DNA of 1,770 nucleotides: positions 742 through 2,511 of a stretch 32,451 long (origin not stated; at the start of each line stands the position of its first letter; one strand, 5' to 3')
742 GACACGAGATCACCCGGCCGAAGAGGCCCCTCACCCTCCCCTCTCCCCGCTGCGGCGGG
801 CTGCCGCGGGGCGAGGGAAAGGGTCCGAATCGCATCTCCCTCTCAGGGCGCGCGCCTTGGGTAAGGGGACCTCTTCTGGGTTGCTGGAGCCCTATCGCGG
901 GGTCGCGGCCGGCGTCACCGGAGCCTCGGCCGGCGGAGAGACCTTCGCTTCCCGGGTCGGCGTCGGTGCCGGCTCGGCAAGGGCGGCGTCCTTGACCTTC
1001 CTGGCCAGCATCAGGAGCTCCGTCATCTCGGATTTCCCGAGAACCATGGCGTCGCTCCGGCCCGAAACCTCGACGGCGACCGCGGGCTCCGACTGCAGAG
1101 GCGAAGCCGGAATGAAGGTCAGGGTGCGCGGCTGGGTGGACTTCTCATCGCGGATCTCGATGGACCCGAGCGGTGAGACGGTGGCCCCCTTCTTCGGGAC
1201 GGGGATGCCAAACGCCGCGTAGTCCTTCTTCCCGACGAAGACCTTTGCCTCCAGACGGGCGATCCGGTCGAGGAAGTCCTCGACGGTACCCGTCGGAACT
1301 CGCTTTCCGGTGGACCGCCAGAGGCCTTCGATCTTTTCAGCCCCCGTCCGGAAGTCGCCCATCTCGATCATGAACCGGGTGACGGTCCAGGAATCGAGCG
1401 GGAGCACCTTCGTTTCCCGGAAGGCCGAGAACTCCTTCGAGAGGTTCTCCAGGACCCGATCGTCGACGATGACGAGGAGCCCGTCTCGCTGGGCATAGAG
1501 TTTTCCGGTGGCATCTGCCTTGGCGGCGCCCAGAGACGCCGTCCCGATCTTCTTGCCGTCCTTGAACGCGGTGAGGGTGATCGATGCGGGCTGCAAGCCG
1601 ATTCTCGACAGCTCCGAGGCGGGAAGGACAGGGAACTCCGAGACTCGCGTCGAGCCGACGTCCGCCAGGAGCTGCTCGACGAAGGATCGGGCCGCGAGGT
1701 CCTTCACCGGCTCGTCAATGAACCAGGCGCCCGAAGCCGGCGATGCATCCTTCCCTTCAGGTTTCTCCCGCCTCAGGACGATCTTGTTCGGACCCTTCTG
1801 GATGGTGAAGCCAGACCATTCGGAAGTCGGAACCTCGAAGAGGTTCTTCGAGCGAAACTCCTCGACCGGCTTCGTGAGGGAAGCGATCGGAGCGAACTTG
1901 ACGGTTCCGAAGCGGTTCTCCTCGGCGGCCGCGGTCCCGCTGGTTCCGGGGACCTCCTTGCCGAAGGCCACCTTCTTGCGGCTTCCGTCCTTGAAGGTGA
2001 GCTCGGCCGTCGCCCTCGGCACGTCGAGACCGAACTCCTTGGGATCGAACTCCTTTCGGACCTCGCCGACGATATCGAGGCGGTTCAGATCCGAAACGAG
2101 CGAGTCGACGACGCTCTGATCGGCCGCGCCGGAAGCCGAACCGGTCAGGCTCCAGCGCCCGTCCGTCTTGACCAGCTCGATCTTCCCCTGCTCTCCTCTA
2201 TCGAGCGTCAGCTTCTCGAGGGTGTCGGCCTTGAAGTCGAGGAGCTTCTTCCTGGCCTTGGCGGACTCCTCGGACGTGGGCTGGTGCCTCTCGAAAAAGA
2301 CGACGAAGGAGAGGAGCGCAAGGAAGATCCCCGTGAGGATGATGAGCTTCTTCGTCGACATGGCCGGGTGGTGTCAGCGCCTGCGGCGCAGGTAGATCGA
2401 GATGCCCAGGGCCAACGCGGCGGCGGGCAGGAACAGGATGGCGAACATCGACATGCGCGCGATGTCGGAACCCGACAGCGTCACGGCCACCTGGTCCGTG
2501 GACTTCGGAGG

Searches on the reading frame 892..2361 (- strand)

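Call 9: search_protein_families(library=pfam, proteins=[window:892-2361:-], max_evalue=0.001)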
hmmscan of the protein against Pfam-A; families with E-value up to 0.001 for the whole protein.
window:892-2361:- (489 aa): 1 family
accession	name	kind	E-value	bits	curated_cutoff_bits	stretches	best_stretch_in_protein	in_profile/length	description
PF14238.11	DUF4340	-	4.3e-25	89.4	25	2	70-204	1-137/183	Domain of unknown function (DUF4340)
